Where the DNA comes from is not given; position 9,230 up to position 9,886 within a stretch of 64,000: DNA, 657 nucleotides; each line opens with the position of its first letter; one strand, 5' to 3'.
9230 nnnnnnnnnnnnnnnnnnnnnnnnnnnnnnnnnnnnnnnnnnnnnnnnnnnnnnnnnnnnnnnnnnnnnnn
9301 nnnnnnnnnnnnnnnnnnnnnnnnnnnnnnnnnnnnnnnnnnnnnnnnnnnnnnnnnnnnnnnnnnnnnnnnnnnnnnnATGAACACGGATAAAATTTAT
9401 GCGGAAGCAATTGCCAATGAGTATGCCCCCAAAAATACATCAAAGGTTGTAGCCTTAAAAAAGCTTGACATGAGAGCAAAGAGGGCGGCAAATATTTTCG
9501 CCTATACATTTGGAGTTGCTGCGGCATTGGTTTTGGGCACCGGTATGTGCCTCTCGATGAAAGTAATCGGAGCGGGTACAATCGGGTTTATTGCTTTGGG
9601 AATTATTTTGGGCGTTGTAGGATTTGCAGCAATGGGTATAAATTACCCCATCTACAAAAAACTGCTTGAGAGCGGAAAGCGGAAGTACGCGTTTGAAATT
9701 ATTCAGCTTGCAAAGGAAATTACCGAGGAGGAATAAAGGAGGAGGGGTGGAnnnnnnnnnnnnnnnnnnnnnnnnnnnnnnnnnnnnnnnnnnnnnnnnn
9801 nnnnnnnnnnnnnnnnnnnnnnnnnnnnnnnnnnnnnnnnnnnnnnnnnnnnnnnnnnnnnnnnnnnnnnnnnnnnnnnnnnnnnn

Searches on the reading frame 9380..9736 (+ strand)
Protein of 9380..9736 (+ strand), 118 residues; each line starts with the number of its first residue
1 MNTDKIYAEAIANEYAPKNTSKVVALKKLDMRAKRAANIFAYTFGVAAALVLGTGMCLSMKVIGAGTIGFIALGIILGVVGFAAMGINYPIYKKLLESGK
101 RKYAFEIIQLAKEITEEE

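Call 14: find_encoding_contigs(protein=window:9380-9736:+, flank=10000, max_places=10)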
Protein window:9380-9736:+ (118 aa): 4 contigs read that carry it; 4 places shown.
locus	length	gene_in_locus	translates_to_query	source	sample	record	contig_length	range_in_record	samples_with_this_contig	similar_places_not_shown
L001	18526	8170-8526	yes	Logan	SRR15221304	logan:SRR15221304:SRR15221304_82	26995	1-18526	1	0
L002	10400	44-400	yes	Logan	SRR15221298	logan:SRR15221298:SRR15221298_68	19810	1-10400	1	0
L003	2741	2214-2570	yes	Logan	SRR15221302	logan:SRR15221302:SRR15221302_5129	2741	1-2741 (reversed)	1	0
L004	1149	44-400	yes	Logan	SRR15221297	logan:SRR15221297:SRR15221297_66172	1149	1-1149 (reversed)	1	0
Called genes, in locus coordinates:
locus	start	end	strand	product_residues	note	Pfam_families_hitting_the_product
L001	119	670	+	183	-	PF03602:Cons_hypoth95, PF05175:MTS (weak), PF06325:PrmA (weak)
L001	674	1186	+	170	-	PF01467:CTP_transf_like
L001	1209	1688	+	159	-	PF28068:Scy (weak)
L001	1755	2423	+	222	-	PF00857:Isochorismatase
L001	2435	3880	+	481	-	PF17767:NAPRTase_N, PF02749:QRPTase_N (faint), PF17956:NAPRTase_C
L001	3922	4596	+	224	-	PF01966:HD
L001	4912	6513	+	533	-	PF01656:CbiA (weak), PF06418:CTP_synth_N, PF00117:GATase, PF07722:Peptidase_C26 (weak)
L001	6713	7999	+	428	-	PF02492:cobW, PF07683:CobW_C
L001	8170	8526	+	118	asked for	-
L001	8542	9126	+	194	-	PF00440:TetR_N (weak), PF14278:TetR_C_8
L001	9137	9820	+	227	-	-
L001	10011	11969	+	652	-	PF00532:Peripla_BP_1, PF13377:Peripla_BP_3, PF13407:Peripla_BP_4 (weak), PF00990:GGDEF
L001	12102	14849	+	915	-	PF09586:YfhO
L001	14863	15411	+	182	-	PF00149:Metallophos, PF12850:Metallophos_2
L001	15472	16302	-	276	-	PF07155:ECF-ribofla_trS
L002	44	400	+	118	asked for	-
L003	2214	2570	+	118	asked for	-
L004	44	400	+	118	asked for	-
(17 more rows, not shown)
